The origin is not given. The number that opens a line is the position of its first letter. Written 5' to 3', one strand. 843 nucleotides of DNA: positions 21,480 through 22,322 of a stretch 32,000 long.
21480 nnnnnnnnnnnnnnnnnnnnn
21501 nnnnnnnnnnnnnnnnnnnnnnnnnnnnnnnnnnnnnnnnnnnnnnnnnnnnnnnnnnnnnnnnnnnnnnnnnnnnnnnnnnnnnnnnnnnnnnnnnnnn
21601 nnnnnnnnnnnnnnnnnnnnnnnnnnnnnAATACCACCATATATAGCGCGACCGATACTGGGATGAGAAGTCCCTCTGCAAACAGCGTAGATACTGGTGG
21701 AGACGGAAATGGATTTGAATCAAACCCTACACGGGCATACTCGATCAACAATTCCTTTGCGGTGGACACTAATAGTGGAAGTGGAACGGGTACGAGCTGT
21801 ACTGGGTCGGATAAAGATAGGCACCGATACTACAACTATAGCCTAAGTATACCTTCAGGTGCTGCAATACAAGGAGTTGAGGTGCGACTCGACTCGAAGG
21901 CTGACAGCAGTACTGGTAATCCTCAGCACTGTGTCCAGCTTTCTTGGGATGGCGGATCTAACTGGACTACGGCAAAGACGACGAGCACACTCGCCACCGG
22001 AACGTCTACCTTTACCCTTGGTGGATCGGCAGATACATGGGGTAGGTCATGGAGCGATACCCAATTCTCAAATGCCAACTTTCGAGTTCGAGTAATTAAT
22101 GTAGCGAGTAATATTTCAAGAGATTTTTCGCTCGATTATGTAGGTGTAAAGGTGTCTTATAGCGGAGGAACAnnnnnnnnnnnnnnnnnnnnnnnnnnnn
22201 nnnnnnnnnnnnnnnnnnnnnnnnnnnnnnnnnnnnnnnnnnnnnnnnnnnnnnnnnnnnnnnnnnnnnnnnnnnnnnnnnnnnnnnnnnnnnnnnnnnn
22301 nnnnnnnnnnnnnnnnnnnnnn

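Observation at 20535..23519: Roughly 994-aa protein fusing a prepilin N-terminus to a large propeller-like extracellular region (candidate pilus-tip adhesin)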

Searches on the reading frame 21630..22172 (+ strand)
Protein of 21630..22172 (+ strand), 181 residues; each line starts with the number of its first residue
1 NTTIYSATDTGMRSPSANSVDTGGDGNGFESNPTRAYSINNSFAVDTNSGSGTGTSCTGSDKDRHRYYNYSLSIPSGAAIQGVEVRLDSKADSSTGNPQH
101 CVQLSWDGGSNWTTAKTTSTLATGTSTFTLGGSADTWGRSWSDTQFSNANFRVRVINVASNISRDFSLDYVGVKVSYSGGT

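Call 28: find_homologous_proteins(query=window:21630-22172:+, max_evalue=0.001)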
Query window:21630-22172:+ (181 aa): 314 proteins with E <= 0.001 among 428 candidates; the best 120 are listed.
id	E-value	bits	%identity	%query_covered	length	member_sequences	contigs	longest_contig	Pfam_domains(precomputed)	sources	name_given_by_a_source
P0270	1.9e-77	277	50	93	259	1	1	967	-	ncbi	-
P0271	5.0e-68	246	51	95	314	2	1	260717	-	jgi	jgi:hypothetical protein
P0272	2.4e-67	244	64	94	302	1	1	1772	-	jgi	jgi:hypothetical protein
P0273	3.0e-67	244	66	99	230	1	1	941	-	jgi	jgi:hypothetical protein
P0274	5.4e-67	243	50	94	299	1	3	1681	-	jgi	jgi:hypothetical protein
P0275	1.5e-66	242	63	96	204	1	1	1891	-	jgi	-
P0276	2.1e-66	241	63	93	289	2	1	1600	-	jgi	jgi:hypothetical protein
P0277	6.0e-66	240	60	98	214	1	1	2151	-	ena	-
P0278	1.5e-65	238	62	96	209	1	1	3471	-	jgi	jgi:hypothetical protein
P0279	4.9e-65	237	61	94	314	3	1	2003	PF24517.3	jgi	-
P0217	8.5e-65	236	63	94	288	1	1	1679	-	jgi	jgi:hypothetical protein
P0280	8.8e-65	236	62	95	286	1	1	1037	-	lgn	-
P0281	1.0e-64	236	64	94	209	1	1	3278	-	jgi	jgi:hypothetical protein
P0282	1.8e-63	232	60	97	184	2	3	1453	-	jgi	jgi:hypothetical protein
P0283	1.1e-61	226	62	95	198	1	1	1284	-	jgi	jgi:hypothetical protein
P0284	1.4e-61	226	62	90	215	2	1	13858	-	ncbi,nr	ncbi:MAG TPA: hypothetical protein VFM55_10695 [Micromonosporaceae bacterium]|nr:hypothetical protei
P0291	1.1e-60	223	60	92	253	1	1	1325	PF13205.13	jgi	jgi:hypothetical protein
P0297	3.4e-60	221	59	93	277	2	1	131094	-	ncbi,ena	-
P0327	4.8e-57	211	56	93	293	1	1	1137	PF24517.3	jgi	jgi:hypothetical protein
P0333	1.4e-56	209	58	93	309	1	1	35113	PF18666.8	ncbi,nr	ncbi:MAG TPA: hypothetical protein VJG32_13505 [Anaerolineae bacterium]|nr:hypothetical protein [Ana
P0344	4.1e-55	204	55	94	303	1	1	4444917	-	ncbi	-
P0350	2.1e-54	202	55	94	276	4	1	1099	PF01483.28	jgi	jgi:hypothetical protein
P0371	4.8e-51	191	51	98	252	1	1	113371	PF17957.8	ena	-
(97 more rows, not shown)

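Call 31: search_solved_structures(query=A2, max_evalue=10, show_alignments=2)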
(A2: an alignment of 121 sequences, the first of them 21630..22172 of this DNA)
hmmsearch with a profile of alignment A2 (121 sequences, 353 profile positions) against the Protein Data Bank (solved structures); distinct sequences matched with E-value up to 10: 2.
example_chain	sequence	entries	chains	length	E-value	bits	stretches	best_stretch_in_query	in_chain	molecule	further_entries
2xts_A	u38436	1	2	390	0.95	12.3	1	191-209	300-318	SULFITE DEHYDROGENASE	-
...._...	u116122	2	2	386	1.1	12.1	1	166-205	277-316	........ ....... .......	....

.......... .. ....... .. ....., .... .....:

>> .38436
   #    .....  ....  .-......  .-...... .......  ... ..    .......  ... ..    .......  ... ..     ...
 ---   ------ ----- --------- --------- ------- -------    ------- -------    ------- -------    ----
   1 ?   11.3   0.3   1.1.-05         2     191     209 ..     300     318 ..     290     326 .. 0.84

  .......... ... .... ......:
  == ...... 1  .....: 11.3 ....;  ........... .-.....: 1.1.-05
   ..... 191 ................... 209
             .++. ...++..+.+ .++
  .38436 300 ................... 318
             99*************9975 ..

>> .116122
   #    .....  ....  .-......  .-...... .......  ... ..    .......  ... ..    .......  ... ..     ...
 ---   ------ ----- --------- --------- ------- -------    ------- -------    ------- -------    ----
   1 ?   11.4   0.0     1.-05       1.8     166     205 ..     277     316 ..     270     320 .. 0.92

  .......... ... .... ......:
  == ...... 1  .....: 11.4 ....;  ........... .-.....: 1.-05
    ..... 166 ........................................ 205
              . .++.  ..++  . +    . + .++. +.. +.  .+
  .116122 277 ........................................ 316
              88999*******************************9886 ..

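Call 32: search_protein_families(library=ncbifam, proteins=[window:21630-22172:+, P0271, P0284, P0297, P0344, P0333], max_evalue=10)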
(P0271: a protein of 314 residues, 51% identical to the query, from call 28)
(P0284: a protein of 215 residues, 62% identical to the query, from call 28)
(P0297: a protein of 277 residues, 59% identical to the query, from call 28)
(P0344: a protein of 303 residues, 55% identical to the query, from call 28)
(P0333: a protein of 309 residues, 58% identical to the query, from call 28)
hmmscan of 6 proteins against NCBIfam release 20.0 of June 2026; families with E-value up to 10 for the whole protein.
window:21630-22172:+ (181 aa): 0 families

P0271 (314 aa): 5 families
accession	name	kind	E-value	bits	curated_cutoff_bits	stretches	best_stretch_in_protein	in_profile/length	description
NF033186.1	internalin_K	exception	0.0072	14.8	1100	1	109-140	506-537/604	class 1 internalin InlK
NF037973.1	metallo_SslE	exception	0.015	12.7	3000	1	106-175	55-121/1519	lipoprotein metalloprotease SslE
NF004173.0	PRK05641.1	equivalog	0.4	11.2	199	1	108-142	52-80/153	putative acetyl-CoA carboxylase biotin carboxyl carrier protein subunit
TIGR00601.1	rad23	equivalog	4.8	6.3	207.3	1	110-144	84-127/381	UV excision repair protein Rad23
NF003400.0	PRK04654.1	equivalog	5.8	6.7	211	0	111-153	155-201/214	sec-independent translocase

P0284 (215 aa): 0 families

P0297 (277 aa): 1 family
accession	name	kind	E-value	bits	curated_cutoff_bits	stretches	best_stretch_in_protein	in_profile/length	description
TIGR00601.1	rad23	equivalog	0.49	9.6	207.3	1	81-145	93-157/381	UV excision repair protein Rad23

P0344 (303 aa): 1 family
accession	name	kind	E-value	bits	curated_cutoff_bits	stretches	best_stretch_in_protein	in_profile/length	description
NF008100.0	PRK10845.1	equivalog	0.031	14.4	264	1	43-96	8-64/162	colicin V production protein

P0333 (309 aa): 1 family
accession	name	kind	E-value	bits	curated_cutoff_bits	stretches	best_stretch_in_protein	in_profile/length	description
NF045606.1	lipo_J517_1871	equivalog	0.28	11.2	60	1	221-255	35-69/133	J517_1871 family lipoprotein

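Call 35: predict_structure(alignment_id=A2)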
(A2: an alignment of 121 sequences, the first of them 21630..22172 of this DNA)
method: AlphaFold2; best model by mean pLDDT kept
length: 181 residues; sequences in the alignment: 121
mean_pLDDT: 96.7   pTM: 0.92
mean pLDDT of the five models: 96.7, 96.4, 96.2, 96.1, 96.0
residues with pLDDT >= 90: 173; 70-90: 5; 50-70: 3; < 50: 0
segments of 3 or more residues with pLDDT < 50: none
pLDDT, mean of each block of 10 residues (from residue 1): 82 98 96 98 97 96 98 97 99 98 98 98 98 98 98 98 97 97 79
secondary structure, 60 per line:
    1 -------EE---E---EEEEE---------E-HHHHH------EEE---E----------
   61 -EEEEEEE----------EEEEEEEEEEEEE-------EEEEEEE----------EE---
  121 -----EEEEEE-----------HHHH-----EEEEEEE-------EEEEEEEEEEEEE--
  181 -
elements in order: E17-21 H33-37 E44-46 E62-68 E79-91 E99-105 E126-131 H143-146 E152-158 E166-178

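Call 37: fold_search(model_id=the predicted structure, library=pdb)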
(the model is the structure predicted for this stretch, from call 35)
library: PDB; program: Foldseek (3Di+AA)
matches with E <= 10: 1670; with E <= 0.001: 16
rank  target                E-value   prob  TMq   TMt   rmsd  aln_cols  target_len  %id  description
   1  1k42_MODEL_1_A        1.3e-04  1.00  0.44  0.47  10.4       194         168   10  The Solution Structure of the CBM4-2 Carbohydrate Binding Module from a Thermostable Rhodothermus marinus Xyla (released 2002-05-29)
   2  2y6j                  1.8e-04  1.00  0.52  0.55   6.7       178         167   11  X-2 engineered mutated CBM4-2 Carbohydrate Binding Module from a Thermostable Rhodothermus marinus Xylanase (released 2012-03-07)
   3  2y6k_A                2.7e-04  1.00  0.48  0.52   4.2       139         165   11  Xylotetraose bound to X-2 engineered mutated CBM4-2 Carbohydrate Binding Module from a Thermostable Rhodothermus marin (released 2012-03-07)
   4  2y64_A                3.1e-04  1.00  0.47  0.50   8.5       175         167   10  Xylopentaose binding mutated (X-2 L110F) CBM4-2 Carbohydrate Binding Module from a Thermostable Rhodothermus marinus X (released 2012-03-07)
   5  7kwc                  3.3e-04  1.00  0.43  0.34   6.5       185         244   14  Surface glycan-binding protein B (truncated) from Bacteroides thetaiotaomicron (released 2021-02-17)
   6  3jxs_A                4.1e-04  1.00  0.41  0.44  11.1       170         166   10  Crystal structure of XG34, an evolved xyloglucan binding CBM (released 2009-10-27)
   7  9fmt_E                4.3e-04  1.00  0.41  0.15   6.7       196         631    9  Cryo-EM structure of the BcsB hexameric crown from the E. coli cellulose secretion macrocomplex (released 2024-10-16)
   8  5xnr                  4.9e-04  1.00  0.43  0.24   6.3       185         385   11  Truncated AlyQ with CBM32 and alginate lyase domains (released 2018-06-13)
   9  4xuo_A                4.9e-04  0.99  0.37  0.42   9.4       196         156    7  Structure of the CBM22-1 xylan-binding domain from Paenibacillus barcinonensis Xyn10C (released 2015-06-03)
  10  4xup_C                4.9e-04  0.99  0.37  0.40   9.6       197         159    7  Structure of the N-terminal CBM22-1-CBM22-2 tandem domain from Paenibacillus barcinonensis Xyn10C (released 2015-06-03)
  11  9b8i                  6.5e-04  1.00  0.38  0.12   4.8       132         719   11  Cryo-EM structure of the E. coli cellulose synthase BcsB-BcsC fusion protein (released 2025-02-19)
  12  4bj0_A                7.7e-04  1.00  0.47  0.50  10.4       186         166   10  Xyloglucan binding module (CBM4-2 X2-L110F) in complex with branched xyloses (released 2014-04-23)
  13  8xmz_A                7.7e-04  0.99  0.34  0.43   9.5       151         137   13  Crystal structure of a novel porphyran-binding carbohydrate binding module (released 2024-01-17)
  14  6zps_AAA              8.1e-04  0.99  0.38  0.13  13.0       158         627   12  Structure of Unliganded MgGH51 a-L-Arabinofuranosidase Crystal Type 3 Collected at 2.75 A (released 2020-11-11)
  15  6sf2_F                8.6e-04  1.00  0.47  0.53   7.2       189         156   14  Ternary complex of human bone morphogenetic protein 9 (BMP9) growth factor domain, its prodomain and extracellular dom (released 2020-04-08)
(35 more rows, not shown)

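Call 62: fold_search(model_id=the predicted structure, library=viral)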
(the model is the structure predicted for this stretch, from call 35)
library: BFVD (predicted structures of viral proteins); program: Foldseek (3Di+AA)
matches with E <= 10: 1887; with E <= 0.001: 123
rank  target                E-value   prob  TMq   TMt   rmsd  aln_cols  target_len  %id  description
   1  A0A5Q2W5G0            3.8e-11  1.00  0.77  0.12   3.8       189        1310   25  (no name in the UniProt tables at hand)
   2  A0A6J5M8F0            3.8e-07  1.00  0.65  0.59   7.4       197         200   13  Uncharacterized protein [uncultured Caudovirales phage]
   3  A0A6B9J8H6            4.8e-07  1.00  0.60  0.14   6.8       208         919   17  (no name in the UniProt tables at hand)
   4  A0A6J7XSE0            6.8e-07  1.00  0.64  0.66   5.3       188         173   13  Uncharacterized protein [uncultured Caudovirales phage]
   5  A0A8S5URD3            1.1e-06  1.00  0.56  0.47   5.7       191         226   15  Uncharacterized protein [Siphoviridae sp. ctg6c78]
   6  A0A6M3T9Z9            1.9e-06  1.00  0.63  0.24   5.3       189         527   15  Uncharacterized protein [Sphingomonas phage Kharn]
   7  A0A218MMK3            3.2e-06  1.00  0.48  0.36   7.5       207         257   14  Uncharacterized protein [uncultured virus]
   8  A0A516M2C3            4.2e-06  1.00  0.52  0.24   7.1       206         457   15  (no name in the UniProt tables at hand)
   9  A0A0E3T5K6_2          1.7e-05  1.00  0.44  0.10   7.5       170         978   17  Tail fiber [Bacillus phage Stills]
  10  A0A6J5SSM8            3.1e-05  1.00  0.53  0.22   6.1       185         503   16  Uncharacterized protein [uncultured Caudovirales phage]
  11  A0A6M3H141            4.1e-05  1.00  0.39  0.07   8.3       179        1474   13  (no name in the UniProt tables at hand)
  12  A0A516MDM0            4.4e-05  1.00  0.63  0.63   4.0       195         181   16  (no name in the UniProt tables at hand)
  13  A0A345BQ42            4.4e-05  1.00  0.42  0.29   4.2       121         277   17  (no name in the UniProt tables at hand)
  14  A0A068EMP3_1          4.9e-05  1.00  0.39  0.08  10.8       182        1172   15  Putative tail protein [Bacillus phage CP-51]
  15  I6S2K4                5.5e-05  1.00  0.40  0.38   4.0       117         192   10  Baseplate structural protein Gp9/Gp10 N-terminal domain-containing protein [Nonlabens phage P12024L]
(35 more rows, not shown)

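Call 68: search_dna_similar(query=window:21651-22163:+, collection=phages, mode=protein, max_evalue=0.001, max_rows=15)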
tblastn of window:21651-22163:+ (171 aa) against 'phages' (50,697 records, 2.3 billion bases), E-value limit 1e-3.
No match.

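Call 77: search_protein_families(library=phrogs, proteins=[window:21651-22163:+], max_evalue=1)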
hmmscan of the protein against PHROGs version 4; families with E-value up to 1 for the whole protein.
window:21651-22163:+ (171 aa): 1 family
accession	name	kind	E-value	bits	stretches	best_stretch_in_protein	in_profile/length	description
phrog_14871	-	unknown function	0.059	15.1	1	49-114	15-79/109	-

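Call 80: search_protein_families(library=pfam, proteins=[P0279, P0327, P0333, P0371, P0291, P0350], max_evalue=0.1)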
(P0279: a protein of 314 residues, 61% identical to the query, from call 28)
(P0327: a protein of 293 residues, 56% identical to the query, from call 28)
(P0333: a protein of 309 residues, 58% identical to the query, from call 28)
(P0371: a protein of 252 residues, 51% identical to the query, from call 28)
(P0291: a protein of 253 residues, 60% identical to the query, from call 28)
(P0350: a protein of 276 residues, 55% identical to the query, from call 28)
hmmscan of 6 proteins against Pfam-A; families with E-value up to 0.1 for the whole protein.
P0279 (314 aa): 2 families
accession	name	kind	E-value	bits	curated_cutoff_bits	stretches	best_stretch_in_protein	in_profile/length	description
PF24517.2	CBM96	-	7.3e-24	84.9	26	1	4-118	42-162/164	Carbohydrate-binding module family 96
PF20009.4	GEVED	-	0.022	16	24.4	0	174-238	10-66/78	GEVED domain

P0327 (293 aa): 1 family
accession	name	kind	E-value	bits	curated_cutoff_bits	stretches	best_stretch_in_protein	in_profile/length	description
PF24517.2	CBM96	-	6.8e-13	49.2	26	1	1-79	80-164/164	Carbohydrate-binding module family 96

P0333 (309 aa): 1 family
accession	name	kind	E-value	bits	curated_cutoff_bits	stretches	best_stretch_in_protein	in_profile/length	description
PF18666.6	CBM64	-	7.3e-27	93.7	25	1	236-308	3-73/74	Carbohydrate-binding module 64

P0371 (252 aa): 3 families
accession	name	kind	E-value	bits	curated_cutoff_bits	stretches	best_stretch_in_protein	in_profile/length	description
PF17957.7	Big_7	-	9.5e-13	49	24.1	1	2-52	21-70/70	Bacterial Ig domain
PF19077.6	Big_13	-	0.00078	20.3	27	1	7-71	37-100/102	Bacterial Ig-like domain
PF13750.12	Big_3_3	-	0.017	15.2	27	0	34-74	3-44/157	Bacterial Ig-like domain (group 3)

P0291 (253 aa): 1 family
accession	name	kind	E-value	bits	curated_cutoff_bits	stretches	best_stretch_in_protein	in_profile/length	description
PF13205.12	Big_5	-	1.9e-10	41.8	23.6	1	1-79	33-105/105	Bacterial Ig-like domain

P0350 (276 aa): 1 family
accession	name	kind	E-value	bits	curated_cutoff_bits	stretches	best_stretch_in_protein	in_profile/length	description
PF01483.27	P_proprotein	-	2.1e-06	28.2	21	1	42-73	54-85/86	Proprotein convertase P-domain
